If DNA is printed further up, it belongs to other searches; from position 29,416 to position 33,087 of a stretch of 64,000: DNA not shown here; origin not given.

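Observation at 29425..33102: Two copies of a ~75-nt hairpin element with a C-rich loop bracket the GH38 mannosidase gene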

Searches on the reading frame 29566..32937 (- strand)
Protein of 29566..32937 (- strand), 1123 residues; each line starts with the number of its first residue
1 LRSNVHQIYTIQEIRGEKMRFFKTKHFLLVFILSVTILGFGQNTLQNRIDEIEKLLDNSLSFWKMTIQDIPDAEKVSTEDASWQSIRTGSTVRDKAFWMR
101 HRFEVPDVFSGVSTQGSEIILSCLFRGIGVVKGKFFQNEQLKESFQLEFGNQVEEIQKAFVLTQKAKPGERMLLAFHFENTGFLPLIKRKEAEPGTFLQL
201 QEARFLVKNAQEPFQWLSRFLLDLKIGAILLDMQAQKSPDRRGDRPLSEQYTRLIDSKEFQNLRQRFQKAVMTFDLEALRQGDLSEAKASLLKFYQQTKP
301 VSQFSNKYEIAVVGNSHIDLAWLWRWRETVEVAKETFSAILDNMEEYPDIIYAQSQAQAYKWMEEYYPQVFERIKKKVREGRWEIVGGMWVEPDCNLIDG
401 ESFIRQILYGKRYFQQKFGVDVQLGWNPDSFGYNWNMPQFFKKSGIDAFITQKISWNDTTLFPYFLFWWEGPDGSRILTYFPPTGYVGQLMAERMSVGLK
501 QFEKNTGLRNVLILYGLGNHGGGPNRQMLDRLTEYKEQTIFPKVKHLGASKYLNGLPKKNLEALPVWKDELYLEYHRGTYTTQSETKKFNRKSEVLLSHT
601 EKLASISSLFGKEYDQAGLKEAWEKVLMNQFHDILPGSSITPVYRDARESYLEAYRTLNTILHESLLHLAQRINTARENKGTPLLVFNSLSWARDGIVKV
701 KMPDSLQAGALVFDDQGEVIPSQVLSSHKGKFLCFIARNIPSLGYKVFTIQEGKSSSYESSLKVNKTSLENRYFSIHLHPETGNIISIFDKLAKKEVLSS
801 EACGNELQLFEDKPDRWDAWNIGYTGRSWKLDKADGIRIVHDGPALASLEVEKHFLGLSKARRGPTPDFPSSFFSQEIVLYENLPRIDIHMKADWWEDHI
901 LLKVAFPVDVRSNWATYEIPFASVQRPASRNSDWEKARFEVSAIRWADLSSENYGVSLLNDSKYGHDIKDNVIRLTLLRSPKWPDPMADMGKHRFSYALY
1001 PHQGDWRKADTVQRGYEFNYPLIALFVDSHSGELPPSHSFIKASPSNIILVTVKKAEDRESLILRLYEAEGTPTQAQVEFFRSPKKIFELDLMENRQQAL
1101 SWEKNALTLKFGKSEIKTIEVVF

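Call 12: search_protein_families(library=pfam, proteins=[window:29566-32937:-])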
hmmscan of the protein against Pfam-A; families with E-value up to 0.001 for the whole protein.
window:29566-32937:- (1123 aa): 5 families
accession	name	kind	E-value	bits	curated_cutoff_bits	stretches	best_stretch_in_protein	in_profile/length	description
PF01074.27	Glyco_hydro_38N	-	1.6e-87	293.8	25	1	310-567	2-269/270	Glycosyl hydrolases family 38 N-terminal domain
PF07748.19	Glyco_hydro_38C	-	7.7e-59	199.8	25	1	769-986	1-205/206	Glycosyl hydrolases family 38 C-terminal domain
PF09261.16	Alpha-mann_mid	-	2.3e-27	95.4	31.1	1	574-668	1-95/96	Alpha mannosidase middle domain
PF17677.7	Glyco_hydro38C2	-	2.5e-15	56.8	22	1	1047-1119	1-72/72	Glycosyl hydrolases family 38 C-terminal beta sandwich domain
PF03065.20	Glyco_hydro_57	-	1e-07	32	21.2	1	355-455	75-175/291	Glycosyl hydrolase family 57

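Call 39: find_homologous_proteins(query=window:29566-32937:-, max_evalue=1e-50)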
Query window:29566-32937:- (1123 aa): 5793 proteins with E <= 1e-50 among 8000 candidates; the best 120 are listed.
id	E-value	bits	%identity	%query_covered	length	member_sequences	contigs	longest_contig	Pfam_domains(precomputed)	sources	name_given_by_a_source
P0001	0.0e+0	2399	93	98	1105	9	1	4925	PF09261.17,PF07748.20,PF03065.21,PF01074.29,PF17677.8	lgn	-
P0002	0.0e+0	2267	87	98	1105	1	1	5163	PF09261.17,PF07748.20,PF03065.21,PF01074.29,PF17677.8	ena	-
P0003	0.0e+0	1899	73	98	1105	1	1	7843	PF09261.17,PF07748.20,PF03065.21,PF01074.29,PF17677.8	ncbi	ncbi:MAG: alpha-mannosidase [Candidatus Aminicenantales bacterium]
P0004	0.0e+0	1862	71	98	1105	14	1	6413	PF09261.17,PF07748.20,PF03065.21,PF01074.29,PF17677.8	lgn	-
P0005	0.0e+0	1822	70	98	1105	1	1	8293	PF09261.17,PF07748.20,PF03065.21,PF01074.29,PF17677.8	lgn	-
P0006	0.0e+0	1814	70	98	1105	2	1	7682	PF09261.17,PF07748.20,PF03065.21,PF01074.29,PF17677.8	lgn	-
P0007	0.0e+0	1796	69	98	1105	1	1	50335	PF09261.17,PF07748.20,PF03065.21,PF01074.29,PF17677.8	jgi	-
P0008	0.0e+0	1793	69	98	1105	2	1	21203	PF09261.17,PF07748.20,PF03065.21,PF01074.29,PF17677.8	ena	-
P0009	0.0e+0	1787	69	98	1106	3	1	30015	PF09261.17,PF07748.20,PF03065.21,PF01074.29,PF17677.8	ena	-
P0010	0.0e+0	1782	68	98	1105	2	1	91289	PF09261.17,PF07748.20,PF03065.21,PF01074.29,PF17677.8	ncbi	-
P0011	0.0e+0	1779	68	98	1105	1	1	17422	PF09261.17,PF07748.20,PF03065.21,PF01074.29,PF17677.8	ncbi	-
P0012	0.0e+0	1769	66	100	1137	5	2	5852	PF09261.17,PF07748.20,PF03065.21,PF01074.29,PF17677.8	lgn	-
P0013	0.0e+0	1743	65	98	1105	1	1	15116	PF09261.17,PF07748.20,PF03065.21,PF01074.29,PF17677.8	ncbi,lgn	ncbi:MAG: alpha-mannosidase [Candidatus Aminicenantes bacterium]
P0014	0.0e+0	1742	66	98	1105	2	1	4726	PF09261.17,PF07748.20,PF03065.21,PF01074.29,PF17677.8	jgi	-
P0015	0.0e+0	1738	66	98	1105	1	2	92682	PF09261.17,PF07748.20,PF03065.21,PF01074.29,PF17677.8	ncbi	-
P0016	0.0e+0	1735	66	98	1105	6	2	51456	PF09261.17,PF07748.20,PF03065.21,PF01074.29,PF17677.8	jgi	jgi:alpha-mannosidase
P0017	0.0e+0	1734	66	98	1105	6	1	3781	PF09261.17,PF07748.20,PF03065.21,PF01074.29,PF17677.8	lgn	-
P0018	0.0e+0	1731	66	98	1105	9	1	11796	PF09261.17,PF07748.20,PF03065.21,PF01074.29,PF17677.8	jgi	jgi:alpha-mannosidase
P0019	0.0e+0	1729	66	98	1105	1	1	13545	PF09261.17,PF07748.20,PF03065.21,PF01074.29,PF17677.8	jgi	jgi:alpha-mannosidase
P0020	0.0e+0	1729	65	98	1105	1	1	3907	PF09261.17,PF07748.20,PF03065.21,PF01074.29,PF17677.8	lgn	-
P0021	0.0e+0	1728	66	98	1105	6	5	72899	PF09261.17,PF07748.20,PF03065.21,PF01074.29,PF17677.8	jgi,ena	-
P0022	0.0e+0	1723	66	98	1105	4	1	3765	PF09261.17,PF07748.20,PF06691.17,PF03065.21,PF01074.29,PF17677.8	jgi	jgi:alpha-mannosidase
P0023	0.0e+0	1723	65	98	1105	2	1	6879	PF09261.17,PF07748.20,PF03065.21,PF01074.29,PF17677.8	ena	-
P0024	0.0e+0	1722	66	98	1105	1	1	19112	PF09261.17,PF07748.20,PF03065.21,PF01074.29,PF17677.8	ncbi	-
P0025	0.0e+0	1721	65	98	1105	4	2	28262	PF09261.17,PF07748.20,PF03065.21,PF01074.29,PF17677.8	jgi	jgi:alpha-mannosidase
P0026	0.0e+0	1720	65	98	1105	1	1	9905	PF09261.17,PF07748.20,PF03065.21,PF01074.29,PF17677.8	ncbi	-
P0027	0.0e+0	1719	65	98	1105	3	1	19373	PF09261.17,PF07748.20,PF03065.21,PF01074.29,PF17677.8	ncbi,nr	ncbi:MAG: hypothetical protein GTO16_06040 [Candidatus Aminicenantes bacterium]|nr:hypothetical prot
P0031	0.0e+0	1700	66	96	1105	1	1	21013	PF09261.17,PF07748.20,PF03065.21,PF01074.29,PF17677.8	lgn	-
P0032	0.0e+0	1698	66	98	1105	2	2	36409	PF09261.17,PF07748.20,PF03065.21,PF01074.29,PF17677.8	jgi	-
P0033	0.0e+0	1693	65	98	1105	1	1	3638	PF09261.17,PF07748.20,PF03065.21,PF01074.29,PF17677.8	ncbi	-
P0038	0.0e+0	1666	64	98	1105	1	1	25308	PF09261.17,PF07748.20,PF03065.21,PF01074.29,PF17677.8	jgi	-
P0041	0.0e+0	1641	63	97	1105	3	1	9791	PF09261.17,PF07748.20,PF03065.21,PF01074.29,PF17677.8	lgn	-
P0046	0.0e+0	1628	63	98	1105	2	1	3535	PF09261.17,PF07748.20,PF03065.21,PF01074.29,PF17677.8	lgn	-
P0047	0.0e+0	1626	63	98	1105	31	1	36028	PF09261.17,PF07748.20,PF03065.21,PF01074.29,PF17677.8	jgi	-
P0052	0.0e+0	1556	62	96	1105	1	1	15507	PF09261.17,PF07748.20,PF03065.21,PF01074.29,PF17677.8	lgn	-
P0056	0.0e+0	1508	58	97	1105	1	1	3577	PF09261.17,PF07748.20,PF03065.21,PF01074.29,PF17677.8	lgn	-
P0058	0.0e+0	1499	59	98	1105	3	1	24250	PF09261.17,PF07748.20,PF03065.21,PF01074.29,PF17677.8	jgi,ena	-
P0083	0.0e+0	1105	47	97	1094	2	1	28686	PF09261.17,PF07748.20,PF03065.21,PF01074.29,PF17677.8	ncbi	-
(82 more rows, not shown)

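Call 40: find_encoding_contigs(protein=P0001, flank=3000, max_places=3)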
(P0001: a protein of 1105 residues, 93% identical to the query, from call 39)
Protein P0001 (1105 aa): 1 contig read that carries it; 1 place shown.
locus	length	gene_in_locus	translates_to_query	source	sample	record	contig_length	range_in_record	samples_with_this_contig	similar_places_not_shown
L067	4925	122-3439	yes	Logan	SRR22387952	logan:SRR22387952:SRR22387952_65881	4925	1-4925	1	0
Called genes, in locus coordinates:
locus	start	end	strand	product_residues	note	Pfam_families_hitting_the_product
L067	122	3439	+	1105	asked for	PF03065:Glyco_hydro_57, PF01074:Glyco_hydro_38N, PF09261:Alpha-mann_mid, PF07748:Glyco_hydro_38C, PF17677:Glyco_hydro38C2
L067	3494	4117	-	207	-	PF13505:OMP_b-brl, PF13568:OMP_b-brl_2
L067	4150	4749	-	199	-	PF13568:OMP_b-brl_2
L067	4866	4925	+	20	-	?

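Call 41: find_encoding_contigs(protein=P0002, flank=3000, max_places=3)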
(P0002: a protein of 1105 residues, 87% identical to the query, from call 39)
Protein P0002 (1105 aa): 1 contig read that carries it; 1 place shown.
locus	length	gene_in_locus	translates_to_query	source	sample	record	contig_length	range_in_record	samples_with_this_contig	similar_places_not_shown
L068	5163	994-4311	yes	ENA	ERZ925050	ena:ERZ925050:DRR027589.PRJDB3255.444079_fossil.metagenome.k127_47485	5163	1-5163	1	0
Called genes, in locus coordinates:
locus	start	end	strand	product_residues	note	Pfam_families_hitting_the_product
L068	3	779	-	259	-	?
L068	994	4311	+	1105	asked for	PF03065:Glyco_hydro_57, PF01074:Glyco_hydro_38N, PF09261:Alpha-mann_mid, PF07748:Glyco_hydro_38C, PF17677:Glyco_hydro38C2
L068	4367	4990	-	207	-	PF13505:OMP_b-brl, PF13568:OMP_b-brl_2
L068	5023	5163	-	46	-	?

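Call 42: find_encoding_contigs(protein=P0003, flank=4000, max_places=3)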
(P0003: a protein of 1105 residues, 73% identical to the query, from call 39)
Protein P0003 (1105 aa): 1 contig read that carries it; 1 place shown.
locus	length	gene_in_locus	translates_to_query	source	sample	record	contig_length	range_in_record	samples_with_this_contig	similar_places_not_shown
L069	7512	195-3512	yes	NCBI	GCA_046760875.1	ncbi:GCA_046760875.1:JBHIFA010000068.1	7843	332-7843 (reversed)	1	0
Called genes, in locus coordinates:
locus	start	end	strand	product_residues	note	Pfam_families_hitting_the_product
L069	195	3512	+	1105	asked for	PF03065:Glyco_hydro_57, PF01074:Glyco_hydro_38N, PF09261:Alpha-mann_mid, PF07748:Glyco_hydro_38C, PF17677:Glyco_hydro38C2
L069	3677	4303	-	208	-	PF13505:OMP_b-brl (weak), PF13568:OMP_b-brl_2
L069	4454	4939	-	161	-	-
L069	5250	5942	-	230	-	-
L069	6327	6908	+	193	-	PF13183:Fer4_8, PF13237:Fer4_10 (faint), PF13187:Fer4_9, PF13534:Fer4_17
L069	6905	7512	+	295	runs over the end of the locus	PF02754:CCG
